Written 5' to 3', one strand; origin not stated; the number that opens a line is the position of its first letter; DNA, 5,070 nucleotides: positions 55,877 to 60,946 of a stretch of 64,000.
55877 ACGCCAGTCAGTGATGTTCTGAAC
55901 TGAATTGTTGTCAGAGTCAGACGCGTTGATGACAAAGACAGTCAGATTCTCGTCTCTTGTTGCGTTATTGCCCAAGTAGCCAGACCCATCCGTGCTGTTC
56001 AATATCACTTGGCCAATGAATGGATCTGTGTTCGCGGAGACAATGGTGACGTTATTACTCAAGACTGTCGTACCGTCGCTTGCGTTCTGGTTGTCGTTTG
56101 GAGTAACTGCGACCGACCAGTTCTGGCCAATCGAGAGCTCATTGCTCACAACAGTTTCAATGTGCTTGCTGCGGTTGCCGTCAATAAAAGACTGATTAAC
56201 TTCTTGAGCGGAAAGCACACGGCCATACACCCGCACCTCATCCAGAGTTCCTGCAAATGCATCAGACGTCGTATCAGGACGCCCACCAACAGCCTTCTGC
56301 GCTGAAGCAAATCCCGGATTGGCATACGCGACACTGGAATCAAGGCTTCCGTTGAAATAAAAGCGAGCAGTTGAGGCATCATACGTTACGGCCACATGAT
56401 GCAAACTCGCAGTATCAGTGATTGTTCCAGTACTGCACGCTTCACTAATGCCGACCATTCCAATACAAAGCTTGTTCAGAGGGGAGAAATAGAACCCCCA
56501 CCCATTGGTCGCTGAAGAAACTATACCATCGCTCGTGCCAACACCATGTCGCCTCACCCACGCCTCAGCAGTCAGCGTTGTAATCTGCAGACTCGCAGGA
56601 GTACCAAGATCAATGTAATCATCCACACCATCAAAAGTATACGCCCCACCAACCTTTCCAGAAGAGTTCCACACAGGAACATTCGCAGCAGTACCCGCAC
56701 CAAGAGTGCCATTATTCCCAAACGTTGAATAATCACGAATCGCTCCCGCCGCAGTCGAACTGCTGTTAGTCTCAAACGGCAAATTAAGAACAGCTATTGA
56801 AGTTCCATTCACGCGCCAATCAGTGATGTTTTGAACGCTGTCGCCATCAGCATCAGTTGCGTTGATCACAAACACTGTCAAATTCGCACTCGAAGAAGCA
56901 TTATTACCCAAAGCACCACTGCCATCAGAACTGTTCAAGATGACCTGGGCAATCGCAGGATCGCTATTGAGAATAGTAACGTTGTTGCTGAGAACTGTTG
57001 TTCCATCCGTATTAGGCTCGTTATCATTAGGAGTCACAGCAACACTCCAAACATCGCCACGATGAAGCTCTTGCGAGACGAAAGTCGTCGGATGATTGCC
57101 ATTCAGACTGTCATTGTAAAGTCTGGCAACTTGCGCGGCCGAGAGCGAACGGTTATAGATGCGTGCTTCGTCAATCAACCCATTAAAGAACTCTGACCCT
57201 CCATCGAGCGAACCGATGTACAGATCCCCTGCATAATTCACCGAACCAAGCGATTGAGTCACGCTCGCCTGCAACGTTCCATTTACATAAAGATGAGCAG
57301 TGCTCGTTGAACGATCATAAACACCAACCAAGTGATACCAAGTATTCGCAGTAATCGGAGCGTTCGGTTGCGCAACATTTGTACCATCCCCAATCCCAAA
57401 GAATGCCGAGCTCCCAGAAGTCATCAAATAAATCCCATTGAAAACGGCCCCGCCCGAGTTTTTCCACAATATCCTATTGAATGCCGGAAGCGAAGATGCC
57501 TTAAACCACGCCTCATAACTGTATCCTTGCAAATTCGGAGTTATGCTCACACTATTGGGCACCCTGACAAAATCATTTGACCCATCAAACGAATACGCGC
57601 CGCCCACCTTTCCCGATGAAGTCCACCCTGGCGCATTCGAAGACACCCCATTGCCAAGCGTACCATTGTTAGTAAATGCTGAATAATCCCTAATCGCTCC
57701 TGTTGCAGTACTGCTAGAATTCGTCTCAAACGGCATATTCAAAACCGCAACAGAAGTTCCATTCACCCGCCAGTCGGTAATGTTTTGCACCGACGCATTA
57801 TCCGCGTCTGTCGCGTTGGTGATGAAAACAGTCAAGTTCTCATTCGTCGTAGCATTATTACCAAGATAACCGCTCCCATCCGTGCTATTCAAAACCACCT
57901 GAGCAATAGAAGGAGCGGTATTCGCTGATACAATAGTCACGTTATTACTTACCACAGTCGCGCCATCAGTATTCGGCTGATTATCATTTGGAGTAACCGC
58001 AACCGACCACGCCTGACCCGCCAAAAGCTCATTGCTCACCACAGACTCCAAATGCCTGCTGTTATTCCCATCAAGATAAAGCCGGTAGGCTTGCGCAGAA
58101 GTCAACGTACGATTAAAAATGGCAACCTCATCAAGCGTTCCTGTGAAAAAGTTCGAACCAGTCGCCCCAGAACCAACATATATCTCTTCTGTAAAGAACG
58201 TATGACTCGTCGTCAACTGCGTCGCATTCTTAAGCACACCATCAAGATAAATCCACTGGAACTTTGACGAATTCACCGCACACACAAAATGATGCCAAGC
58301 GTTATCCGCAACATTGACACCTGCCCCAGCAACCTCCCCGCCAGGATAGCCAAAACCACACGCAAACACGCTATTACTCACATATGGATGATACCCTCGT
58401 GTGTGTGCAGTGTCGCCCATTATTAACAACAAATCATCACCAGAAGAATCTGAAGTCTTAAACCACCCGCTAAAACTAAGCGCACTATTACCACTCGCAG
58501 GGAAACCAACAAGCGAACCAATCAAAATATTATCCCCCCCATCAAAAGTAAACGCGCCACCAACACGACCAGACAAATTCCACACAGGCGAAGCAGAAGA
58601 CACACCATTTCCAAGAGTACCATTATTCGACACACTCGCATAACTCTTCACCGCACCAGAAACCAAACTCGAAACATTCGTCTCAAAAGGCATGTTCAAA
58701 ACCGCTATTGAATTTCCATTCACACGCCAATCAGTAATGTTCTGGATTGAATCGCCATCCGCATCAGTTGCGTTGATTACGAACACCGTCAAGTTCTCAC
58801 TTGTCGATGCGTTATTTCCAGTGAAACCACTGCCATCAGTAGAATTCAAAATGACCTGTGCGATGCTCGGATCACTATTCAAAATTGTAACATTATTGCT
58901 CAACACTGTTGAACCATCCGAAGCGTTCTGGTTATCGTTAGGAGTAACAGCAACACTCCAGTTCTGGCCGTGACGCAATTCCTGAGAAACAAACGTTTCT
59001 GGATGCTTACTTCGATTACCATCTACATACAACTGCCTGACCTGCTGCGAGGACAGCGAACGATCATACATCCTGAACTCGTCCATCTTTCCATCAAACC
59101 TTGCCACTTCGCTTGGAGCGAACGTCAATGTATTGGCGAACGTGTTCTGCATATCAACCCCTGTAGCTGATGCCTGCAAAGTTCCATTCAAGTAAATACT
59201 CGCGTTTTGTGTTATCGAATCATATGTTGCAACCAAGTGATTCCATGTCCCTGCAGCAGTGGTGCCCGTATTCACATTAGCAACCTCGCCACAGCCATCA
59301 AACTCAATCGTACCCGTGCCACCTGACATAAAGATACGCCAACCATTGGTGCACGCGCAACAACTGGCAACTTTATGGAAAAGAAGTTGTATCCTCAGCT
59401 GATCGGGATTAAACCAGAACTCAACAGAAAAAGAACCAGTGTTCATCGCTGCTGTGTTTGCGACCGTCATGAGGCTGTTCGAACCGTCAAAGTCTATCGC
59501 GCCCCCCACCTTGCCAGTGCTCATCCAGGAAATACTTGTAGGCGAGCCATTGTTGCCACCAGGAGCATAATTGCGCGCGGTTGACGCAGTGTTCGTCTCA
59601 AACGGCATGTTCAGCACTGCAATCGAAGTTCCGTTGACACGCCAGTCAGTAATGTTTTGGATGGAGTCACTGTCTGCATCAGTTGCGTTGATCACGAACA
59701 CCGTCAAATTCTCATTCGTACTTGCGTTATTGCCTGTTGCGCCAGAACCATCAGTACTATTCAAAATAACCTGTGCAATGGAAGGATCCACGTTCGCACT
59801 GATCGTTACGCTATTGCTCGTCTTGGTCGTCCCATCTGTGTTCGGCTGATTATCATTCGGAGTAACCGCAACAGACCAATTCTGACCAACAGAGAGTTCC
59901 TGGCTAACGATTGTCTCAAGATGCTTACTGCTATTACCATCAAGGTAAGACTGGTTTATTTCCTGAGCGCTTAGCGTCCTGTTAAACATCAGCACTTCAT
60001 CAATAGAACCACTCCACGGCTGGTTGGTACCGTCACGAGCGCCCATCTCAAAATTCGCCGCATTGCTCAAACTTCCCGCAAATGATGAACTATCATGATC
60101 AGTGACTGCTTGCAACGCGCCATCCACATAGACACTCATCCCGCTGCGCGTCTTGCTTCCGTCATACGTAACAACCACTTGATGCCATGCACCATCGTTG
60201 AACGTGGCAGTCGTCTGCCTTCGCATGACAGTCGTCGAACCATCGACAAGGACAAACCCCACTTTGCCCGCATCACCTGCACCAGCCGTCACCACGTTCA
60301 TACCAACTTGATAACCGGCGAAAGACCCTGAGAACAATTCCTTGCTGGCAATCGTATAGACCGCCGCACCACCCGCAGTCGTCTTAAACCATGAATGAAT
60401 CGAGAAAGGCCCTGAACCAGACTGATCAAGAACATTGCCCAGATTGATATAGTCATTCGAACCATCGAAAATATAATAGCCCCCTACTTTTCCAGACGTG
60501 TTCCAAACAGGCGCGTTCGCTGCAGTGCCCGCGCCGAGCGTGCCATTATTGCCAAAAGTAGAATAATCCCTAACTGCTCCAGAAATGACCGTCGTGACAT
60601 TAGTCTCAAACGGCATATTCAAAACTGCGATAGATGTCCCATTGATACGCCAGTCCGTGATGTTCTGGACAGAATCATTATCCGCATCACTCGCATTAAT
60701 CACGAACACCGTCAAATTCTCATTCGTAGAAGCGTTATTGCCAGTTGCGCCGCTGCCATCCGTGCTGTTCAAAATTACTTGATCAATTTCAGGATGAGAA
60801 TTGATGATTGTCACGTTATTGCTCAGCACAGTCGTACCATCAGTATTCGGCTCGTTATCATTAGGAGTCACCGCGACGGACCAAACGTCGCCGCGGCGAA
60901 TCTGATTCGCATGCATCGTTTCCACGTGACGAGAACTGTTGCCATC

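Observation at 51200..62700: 11.4 kb of near-identical ~960-bp tandem coding repeats: likely copy-number-variable and an assembly hazard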

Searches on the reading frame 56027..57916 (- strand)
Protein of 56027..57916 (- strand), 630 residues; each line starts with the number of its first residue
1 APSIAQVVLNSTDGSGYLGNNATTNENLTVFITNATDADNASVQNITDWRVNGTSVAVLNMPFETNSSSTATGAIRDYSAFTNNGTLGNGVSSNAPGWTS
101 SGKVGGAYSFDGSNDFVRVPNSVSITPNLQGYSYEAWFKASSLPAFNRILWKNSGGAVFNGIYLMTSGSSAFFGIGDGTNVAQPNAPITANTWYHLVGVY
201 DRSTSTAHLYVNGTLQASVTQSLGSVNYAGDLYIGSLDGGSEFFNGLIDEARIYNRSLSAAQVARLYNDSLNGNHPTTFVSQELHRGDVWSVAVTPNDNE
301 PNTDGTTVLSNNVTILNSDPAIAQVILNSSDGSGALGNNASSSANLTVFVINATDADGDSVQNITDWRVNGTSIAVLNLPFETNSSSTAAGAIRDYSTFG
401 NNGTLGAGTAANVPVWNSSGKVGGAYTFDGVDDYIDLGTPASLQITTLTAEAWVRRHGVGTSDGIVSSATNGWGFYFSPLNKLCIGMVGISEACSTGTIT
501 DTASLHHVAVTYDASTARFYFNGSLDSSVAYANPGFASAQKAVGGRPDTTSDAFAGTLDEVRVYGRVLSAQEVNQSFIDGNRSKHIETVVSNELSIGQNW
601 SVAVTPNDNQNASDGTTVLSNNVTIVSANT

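Call 67: find_related_loci(query=window:56027-57916:-, collection=metagenome_contigs, flank=10000)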
Query window:56027-57916:- (630 aa) in metagenome_contigs; peptide patterns used: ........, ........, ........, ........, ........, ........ (x = any residue, [..] = any of these).
60 stretches matched a pattern; 15 encode a relative of the query (tblastn E <= 1e-3); 14 distinct loci.
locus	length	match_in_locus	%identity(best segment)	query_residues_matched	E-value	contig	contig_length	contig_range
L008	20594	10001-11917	49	1-629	2e-166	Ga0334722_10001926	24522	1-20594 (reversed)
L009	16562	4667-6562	47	2-629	1e-157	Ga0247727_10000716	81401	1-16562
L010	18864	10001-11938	43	2-628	2e-142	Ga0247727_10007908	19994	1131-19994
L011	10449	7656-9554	43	1-627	1e-122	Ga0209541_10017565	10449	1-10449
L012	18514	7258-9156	43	1-627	1e-122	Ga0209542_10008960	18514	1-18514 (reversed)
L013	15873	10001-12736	37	1-626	3e-91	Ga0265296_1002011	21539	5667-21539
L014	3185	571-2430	37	2-628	3e-87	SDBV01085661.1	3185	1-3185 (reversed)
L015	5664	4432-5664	44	1-625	4e-79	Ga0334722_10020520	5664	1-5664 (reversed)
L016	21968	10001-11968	35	9-629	2e-77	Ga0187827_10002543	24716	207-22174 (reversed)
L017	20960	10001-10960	43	2-625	6e-61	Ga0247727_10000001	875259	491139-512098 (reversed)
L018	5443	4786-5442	51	1-455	8e-53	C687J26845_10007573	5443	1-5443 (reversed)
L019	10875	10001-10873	35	4-607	4e-34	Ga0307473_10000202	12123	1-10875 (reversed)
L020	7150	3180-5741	30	26-630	5e-23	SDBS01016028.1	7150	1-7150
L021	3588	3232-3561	46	312-438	3e-22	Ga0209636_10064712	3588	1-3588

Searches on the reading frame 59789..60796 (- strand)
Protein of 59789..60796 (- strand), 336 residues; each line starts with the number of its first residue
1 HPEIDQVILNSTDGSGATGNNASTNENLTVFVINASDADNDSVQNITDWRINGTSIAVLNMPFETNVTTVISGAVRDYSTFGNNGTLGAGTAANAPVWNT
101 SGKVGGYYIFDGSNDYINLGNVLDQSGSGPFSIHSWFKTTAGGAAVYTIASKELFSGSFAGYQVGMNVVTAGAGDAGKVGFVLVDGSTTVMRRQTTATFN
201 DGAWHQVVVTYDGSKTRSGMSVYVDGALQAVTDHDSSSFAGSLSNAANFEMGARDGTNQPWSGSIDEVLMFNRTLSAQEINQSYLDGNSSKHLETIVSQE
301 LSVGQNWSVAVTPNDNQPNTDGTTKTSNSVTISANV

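Call 10: search_protein_families(library=pfam, proteins=[window:59789-60796:-], max_evalue=0.01)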
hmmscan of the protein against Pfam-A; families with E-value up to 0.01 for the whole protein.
window:59789-60796:- (336 aa): 4 families
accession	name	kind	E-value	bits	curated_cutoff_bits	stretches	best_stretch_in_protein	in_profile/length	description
PF13385.13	Laminin_G_3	-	2.3e-22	80.2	27.6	1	111-281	1-151/151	Concanavalin A-like lectin/glucanases superfamily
PF02210.31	Laminin_G_2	-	4.2e-05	24.5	22.9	1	176-232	27-79/126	Laminin G domain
PF02973.23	Sialidase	-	0.0033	17.4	26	1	215-282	114-183/189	Sialidase, N-terminal domain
PF22925.3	TS_C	-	0.0046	17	27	1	194-277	122-201/202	Trans-sialidase, C-terminal domain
